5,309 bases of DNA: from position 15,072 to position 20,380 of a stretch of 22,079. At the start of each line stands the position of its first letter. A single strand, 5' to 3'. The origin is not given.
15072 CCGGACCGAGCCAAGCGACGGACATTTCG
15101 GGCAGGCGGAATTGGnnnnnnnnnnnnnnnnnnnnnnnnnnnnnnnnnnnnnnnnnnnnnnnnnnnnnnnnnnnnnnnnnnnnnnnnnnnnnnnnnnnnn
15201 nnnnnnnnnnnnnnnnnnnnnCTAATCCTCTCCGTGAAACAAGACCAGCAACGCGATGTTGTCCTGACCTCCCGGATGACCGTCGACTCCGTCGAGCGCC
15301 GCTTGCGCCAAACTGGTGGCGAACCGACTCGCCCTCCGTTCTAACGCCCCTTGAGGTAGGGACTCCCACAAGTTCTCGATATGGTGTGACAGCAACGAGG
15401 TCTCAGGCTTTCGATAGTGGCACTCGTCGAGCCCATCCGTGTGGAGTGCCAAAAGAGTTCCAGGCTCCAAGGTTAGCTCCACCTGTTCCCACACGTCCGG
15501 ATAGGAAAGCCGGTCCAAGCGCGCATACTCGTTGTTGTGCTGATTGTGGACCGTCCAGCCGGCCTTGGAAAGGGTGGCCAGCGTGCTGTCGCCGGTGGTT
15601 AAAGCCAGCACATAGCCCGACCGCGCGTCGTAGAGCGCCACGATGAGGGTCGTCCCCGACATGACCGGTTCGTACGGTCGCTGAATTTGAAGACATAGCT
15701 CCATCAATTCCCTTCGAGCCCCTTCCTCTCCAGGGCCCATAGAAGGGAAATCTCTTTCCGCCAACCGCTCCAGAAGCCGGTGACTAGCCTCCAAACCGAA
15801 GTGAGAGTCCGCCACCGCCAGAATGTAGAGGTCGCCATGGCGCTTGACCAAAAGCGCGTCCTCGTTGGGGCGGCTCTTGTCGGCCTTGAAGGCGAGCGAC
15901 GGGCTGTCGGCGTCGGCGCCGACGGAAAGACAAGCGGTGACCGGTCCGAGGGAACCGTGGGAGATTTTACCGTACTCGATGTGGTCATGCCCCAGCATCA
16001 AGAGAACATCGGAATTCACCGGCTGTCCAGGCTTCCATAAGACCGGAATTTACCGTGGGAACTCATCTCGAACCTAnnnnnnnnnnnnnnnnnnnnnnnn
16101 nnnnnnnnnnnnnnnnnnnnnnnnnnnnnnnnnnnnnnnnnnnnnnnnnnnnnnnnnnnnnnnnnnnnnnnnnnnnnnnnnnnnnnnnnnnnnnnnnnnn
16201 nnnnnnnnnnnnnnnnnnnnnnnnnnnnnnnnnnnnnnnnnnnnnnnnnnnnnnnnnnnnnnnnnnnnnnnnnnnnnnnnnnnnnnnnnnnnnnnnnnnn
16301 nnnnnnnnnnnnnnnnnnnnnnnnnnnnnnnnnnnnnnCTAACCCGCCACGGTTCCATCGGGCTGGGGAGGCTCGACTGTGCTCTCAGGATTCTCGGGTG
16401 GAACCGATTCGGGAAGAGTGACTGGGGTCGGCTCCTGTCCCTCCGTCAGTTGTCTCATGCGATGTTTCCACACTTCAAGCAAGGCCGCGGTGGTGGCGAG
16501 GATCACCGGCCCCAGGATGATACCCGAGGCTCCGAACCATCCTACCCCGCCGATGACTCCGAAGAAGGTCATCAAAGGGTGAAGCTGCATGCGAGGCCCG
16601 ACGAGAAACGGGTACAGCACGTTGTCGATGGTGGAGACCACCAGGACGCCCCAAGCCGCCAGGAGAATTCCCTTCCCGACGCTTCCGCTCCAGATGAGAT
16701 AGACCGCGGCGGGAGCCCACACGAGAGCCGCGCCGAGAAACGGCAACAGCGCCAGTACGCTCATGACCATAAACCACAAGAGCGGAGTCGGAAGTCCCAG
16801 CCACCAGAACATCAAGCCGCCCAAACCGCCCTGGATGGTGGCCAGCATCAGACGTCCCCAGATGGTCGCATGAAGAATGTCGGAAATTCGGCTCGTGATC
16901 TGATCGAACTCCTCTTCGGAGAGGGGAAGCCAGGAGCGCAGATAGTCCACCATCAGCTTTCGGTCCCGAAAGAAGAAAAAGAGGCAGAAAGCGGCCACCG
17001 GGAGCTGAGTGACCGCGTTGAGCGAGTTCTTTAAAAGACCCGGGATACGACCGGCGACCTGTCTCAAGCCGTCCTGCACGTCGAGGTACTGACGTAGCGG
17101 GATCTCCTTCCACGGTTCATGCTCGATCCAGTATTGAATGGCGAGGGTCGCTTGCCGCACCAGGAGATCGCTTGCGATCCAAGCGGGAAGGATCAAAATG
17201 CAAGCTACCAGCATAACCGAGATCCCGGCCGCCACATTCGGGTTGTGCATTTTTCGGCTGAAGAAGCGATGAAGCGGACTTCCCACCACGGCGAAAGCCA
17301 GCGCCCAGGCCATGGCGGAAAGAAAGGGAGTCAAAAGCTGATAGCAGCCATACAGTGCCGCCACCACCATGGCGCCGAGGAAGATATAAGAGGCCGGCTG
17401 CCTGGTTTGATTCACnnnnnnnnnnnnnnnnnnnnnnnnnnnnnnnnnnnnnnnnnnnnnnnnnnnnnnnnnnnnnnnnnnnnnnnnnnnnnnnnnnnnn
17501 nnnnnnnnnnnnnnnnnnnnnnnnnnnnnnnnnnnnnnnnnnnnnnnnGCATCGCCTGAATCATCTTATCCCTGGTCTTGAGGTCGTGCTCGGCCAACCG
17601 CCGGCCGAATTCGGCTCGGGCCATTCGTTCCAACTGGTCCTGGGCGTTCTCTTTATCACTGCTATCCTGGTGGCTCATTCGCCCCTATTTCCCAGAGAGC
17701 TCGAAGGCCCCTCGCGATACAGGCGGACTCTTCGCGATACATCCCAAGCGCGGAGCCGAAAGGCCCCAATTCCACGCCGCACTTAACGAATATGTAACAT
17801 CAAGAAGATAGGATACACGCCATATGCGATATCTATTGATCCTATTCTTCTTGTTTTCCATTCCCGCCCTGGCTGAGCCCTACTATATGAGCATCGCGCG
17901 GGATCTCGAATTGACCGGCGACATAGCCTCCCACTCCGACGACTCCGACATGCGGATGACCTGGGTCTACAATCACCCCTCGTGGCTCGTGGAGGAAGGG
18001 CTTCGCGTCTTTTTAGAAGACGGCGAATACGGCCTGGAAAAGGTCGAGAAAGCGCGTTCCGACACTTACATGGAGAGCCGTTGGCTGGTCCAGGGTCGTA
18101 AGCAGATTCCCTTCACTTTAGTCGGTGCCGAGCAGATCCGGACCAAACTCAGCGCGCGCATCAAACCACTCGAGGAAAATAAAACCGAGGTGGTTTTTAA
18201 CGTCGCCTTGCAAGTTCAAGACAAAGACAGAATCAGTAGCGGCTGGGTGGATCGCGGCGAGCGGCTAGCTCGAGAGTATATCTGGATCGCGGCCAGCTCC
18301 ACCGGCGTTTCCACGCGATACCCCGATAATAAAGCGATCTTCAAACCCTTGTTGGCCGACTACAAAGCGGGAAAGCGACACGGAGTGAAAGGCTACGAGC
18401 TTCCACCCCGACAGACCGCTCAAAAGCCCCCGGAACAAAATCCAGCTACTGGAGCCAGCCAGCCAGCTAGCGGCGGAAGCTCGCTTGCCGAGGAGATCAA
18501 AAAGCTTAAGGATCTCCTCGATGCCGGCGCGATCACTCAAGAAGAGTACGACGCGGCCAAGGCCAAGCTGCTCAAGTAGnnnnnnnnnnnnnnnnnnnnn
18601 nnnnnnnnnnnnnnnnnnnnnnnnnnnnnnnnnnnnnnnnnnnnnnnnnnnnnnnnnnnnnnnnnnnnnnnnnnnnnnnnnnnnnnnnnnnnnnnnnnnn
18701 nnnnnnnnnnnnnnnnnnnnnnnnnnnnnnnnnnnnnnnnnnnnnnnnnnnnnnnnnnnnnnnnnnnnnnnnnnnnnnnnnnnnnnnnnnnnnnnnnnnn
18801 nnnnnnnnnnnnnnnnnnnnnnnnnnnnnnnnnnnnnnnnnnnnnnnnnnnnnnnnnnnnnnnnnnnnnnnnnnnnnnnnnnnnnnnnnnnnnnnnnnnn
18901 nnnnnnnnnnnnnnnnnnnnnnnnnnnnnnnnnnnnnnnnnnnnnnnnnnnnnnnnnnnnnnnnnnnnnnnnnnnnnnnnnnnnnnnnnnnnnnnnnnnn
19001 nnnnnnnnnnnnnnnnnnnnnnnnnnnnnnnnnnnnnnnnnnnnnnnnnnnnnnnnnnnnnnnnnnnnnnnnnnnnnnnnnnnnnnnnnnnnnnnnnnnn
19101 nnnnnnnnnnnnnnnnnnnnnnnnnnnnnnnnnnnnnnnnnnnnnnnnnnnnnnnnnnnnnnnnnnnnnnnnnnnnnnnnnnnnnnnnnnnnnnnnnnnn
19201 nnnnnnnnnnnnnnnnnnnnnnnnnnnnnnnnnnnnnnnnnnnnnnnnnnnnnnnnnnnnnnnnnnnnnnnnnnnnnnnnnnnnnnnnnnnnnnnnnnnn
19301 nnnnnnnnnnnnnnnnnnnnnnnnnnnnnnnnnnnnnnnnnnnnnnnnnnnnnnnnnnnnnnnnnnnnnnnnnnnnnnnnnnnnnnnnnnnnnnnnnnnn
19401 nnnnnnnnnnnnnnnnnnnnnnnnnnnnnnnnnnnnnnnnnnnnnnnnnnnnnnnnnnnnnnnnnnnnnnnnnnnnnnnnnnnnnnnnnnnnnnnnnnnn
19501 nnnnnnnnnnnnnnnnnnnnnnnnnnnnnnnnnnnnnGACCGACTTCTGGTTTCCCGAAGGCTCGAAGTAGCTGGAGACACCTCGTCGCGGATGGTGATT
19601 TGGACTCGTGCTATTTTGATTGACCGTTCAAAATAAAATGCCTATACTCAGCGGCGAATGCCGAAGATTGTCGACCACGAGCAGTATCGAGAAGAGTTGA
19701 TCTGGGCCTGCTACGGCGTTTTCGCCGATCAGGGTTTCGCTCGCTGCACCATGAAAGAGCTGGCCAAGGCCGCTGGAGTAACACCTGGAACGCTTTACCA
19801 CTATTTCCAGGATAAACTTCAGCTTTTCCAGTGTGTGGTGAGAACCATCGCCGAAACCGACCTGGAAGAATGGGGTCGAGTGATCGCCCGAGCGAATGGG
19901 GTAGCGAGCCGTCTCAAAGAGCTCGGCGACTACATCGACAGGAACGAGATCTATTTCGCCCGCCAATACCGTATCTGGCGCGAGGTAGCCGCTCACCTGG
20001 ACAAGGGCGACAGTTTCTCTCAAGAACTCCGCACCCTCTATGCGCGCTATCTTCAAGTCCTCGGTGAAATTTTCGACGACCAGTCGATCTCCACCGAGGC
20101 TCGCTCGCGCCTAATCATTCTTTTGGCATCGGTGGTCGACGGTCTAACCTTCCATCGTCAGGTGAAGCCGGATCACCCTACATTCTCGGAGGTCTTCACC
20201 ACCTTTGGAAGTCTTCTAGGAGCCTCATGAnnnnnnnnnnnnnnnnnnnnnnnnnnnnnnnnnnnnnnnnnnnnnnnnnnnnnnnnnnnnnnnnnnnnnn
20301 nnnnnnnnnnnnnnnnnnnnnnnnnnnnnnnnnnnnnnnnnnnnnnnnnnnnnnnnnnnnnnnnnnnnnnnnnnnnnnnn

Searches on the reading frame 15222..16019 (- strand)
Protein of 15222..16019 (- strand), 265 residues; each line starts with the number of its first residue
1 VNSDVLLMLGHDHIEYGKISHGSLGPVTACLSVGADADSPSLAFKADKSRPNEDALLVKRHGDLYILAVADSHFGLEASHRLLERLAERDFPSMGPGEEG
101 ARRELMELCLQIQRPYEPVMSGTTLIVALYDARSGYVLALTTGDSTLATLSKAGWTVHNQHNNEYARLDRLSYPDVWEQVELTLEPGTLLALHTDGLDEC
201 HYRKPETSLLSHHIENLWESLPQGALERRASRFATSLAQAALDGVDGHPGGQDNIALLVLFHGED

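Call 13: find_encoding_contigs(protein=window:15225-16019:-, flank=3000, max_places=6)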
Protein window:15225-16019:- (265 aa): no gene with exactly this product is on record in the collection.

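Call 16: search_protein_families(library=pfam, proteins=[window:15222-16019:-])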
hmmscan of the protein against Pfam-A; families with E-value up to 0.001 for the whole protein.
window:15222-16019:- (265 aa): 2 families
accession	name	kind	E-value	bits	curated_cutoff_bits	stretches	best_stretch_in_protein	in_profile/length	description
PF13672.11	PP2C_2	-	2.5e-10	40.7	24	1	48-223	8-197/209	Protein phosphatase 2C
PF07228.17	SpoIIE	-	8.6e-07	29.5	25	1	117-260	58-189/192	Stage II sporulation protein E (SpoIIE)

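Call 19: find_encoding_contigs(protein=window:15225-15998:-, flank=3000, max_places=6)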
Protein window:15225-15998:- (258 aa): no gene with exactly this product is on record in the collection.

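Call 34: find_homologous_proteins(query=window:15225-16019:-, max_evalue=1e-10)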
Query window:15225-16019:- (265 aa): 120 proteins with E <= 1e-10 among 7384 candidates.
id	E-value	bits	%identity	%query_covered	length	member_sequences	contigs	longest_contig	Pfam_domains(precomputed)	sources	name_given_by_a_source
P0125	1.7e-174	597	100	100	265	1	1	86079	PF13672.12,PF07228.18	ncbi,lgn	-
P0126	9.8e-112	391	69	98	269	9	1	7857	PF13672.12,PF07228.18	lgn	-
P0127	2.1e-100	354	62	97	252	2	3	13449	PF13672.12,PF07228.18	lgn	-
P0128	2.4e-95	337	62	100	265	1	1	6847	PF13672.12,PF07228.18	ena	-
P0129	2.5e-93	330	63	95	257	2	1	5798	PF07228.18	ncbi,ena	-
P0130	1.0e-92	328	59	98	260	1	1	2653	PF07228.18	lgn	-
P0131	2.5e-86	308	59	98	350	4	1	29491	PF07228.18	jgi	jgi:hypothetical protein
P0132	2.2e-80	288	61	84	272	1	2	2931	PF13672.12,PF07228.18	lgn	-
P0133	3.0e-60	222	46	98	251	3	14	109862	PF13672.12,PF07228.18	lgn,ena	-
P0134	3.6e-59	219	46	96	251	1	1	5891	PF13672.12,PF07228.18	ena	-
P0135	9.3e-55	204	43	95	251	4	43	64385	PF07228.18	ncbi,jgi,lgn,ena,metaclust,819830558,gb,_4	metaclust:\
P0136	1.8e-53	200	43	96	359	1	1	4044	PF13672.12,PF07228.18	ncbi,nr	ncbi:MAG: SpoIIE family protein phosphatase [Candidatus Eremiobacteraeota bacterium]|nr:SpoIIE famil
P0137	1.2e-50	191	45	96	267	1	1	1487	PF07228.18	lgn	-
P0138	2.7e-47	180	43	96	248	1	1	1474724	PF07228.18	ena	-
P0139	6.9e-45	172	42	97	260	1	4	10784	-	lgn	-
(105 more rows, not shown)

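Call 35: find_encoding_contigs(protein=P0126, flank=6000, max_places=6)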
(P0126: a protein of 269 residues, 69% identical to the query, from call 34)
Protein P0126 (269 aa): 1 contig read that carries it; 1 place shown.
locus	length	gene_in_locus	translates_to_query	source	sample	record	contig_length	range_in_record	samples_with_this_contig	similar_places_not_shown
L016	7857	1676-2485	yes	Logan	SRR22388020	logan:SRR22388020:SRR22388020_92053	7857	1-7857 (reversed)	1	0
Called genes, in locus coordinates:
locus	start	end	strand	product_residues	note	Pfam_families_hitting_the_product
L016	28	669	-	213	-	-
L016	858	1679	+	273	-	PF03372:Exo_endo_phos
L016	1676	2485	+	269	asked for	PF13672:PP2C_2 (weak), PF07228:SpoIIE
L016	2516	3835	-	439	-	PF00082:Peptidase_S8 (weak)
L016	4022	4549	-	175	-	-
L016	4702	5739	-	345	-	PF01212:Beta_elim_lyase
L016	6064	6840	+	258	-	-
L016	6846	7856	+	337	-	?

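Call 36: find_encoding_contigs(protein=P0127, flank=6000, max_places=6)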
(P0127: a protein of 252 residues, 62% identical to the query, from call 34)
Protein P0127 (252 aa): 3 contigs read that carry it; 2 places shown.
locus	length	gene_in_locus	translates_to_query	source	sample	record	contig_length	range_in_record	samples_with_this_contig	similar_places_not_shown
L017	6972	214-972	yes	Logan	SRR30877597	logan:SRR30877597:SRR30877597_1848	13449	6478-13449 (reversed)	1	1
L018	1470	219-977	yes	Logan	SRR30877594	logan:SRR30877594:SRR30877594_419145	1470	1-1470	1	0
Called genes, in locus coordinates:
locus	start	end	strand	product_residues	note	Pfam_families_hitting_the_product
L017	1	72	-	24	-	?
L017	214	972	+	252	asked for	PF13672:PP2C_2 (faint), PF07228:SpoIIE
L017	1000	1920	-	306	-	PF00702:Hydrolase (faint), PF08282:Hydrolase_3, PF05116:S6PP (weak)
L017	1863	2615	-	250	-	PF13739:PdaC, PF11738:DUF3298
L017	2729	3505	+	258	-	PF00849:PseudoU_synth_2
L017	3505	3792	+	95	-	-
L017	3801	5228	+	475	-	PF00070:Pyr_redox (faint), PF01266:DAO (faint), PF01593:Amino_oxidase, PF03486:HI0933_like (faint), PF07992:Pyr_redox_2 (faint), PF12831:FAD_oxidored (weak), PF13450:NAD_binding_8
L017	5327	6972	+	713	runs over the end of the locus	PF02897:Peptidase_S9_N, PF00326:Peptidase_S9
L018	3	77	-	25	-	?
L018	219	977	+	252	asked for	PF13672:PP2C_2 (faint), PF07228:SpoIIE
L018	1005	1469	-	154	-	?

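Call 37: find_encoding_contigs(protein=P0128, flank=6000, max_places=4)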
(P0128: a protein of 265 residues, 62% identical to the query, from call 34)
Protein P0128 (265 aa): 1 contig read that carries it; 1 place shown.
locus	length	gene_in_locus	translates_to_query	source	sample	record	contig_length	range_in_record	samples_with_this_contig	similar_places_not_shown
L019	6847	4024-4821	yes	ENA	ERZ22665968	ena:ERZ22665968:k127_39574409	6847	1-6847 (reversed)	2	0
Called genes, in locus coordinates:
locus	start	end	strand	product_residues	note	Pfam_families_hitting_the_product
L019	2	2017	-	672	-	?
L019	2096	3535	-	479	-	-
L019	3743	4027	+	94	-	-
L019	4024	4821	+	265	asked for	PF13672:PP2C_2 (faint), PF07228:SpoIIE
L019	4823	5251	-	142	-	-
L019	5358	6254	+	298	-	PF00126:HTH_1, PF03466:LysR_substrate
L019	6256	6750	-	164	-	PF08534:Redoxin (faint), PF03190:Thioredox_DsbH, PF00085:Thioredoxin, PF13899:Thioredoxin_7, PF13098:Thioredoxin_2, PF13905:Thioredoxin_8 (faint)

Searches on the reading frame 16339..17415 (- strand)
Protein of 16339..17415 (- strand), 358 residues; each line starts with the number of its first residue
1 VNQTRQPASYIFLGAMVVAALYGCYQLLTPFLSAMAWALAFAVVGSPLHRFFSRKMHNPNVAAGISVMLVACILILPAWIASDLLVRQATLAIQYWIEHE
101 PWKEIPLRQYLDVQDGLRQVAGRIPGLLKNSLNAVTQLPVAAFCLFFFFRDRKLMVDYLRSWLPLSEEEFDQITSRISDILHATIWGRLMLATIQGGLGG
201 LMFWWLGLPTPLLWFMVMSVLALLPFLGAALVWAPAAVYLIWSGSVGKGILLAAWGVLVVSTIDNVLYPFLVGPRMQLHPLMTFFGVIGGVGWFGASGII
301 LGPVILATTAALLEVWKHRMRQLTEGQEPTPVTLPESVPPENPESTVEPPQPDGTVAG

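Call 16: search_protein_families(library=pfam, proteins=[window:16339-17415:-])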
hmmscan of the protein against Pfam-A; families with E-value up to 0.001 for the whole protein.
window:16339-17415:- (358 aa): 1 family
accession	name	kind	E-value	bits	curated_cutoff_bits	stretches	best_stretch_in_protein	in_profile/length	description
PF01594.21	AI-2E_transport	-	2.6e-44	152.2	34.3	1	13-316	3-326/327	AI-2E family transporter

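Call 21: find_encoding_contigs(protein=window:16342-17415:-, flank=10000, max_places=6)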
Protein window:16342-17415:- (358 aa): 1 contig read that carries it; 1 place shown.
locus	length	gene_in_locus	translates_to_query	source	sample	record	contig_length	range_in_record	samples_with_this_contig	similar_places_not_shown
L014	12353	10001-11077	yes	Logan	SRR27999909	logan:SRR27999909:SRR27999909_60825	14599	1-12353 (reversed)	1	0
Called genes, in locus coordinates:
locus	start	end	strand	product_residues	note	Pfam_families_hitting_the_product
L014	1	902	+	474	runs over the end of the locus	PF01654:Cyt_bd_oxida_I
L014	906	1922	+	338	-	PF02322:Cyt_bd_oxida_II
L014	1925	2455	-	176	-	PF04073:tRNA_edit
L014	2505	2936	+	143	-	-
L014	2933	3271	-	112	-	PF01329:Pterin_4a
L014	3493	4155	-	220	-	PF24741:AlkZ-rel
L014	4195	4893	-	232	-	PF00005:ABC_tran, PF02463:SMC_N (faint), PF13481:AAA_25 (faint), PF13304:AAA_21 (faint)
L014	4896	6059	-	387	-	PF02687:FtsX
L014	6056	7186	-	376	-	PF25973:BSH_CzcB (faint)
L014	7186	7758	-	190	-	PF00440:TetR_N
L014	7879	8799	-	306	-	-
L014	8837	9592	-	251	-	PF09851:SHOCT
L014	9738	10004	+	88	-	-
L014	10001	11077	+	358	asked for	PF01594:AI-2E_transport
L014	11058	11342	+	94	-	-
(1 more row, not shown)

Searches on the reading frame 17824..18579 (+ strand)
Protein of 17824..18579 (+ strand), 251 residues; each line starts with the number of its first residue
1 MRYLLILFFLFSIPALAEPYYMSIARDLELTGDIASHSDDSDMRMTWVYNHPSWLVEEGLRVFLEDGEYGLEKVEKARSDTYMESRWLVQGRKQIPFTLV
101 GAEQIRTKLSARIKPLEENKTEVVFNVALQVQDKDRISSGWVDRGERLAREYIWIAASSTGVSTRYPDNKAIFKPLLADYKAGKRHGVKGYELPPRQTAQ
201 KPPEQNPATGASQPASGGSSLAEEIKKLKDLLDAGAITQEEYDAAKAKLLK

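Call 16: search_protein_families(library=pfam, proteins=[window:17824-18579:+])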
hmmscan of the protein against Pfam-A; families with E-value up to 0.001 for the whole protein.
window:17824-18579:+ (251 aa): 2 families
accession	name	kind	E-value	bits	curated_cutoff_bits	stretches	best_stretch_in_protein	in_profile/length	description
PF09851.14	SHOCT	-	5e-10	39.3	27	1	223-250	1-28/28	Short C-terminal domain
PF05120.17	GvpG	-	0.00028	21.4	30.6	1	220-250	32-62/67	Gas vesicle protein G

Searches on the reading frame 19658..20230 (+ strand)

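Call 16: search_protein_families(library=pfam, proteins=[window:19658-20230:+])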
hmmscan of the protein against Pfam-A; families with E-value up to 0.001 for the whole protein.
window:19658-20230:+ (190 aa): 1 family
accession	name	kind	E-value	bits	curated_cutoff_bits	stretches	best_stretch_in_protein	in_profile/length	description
PF00440.29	TetR_N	-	2.5e-14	53.2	24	1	21-58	8-45/47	Bacterial regulatory proteins, tetR family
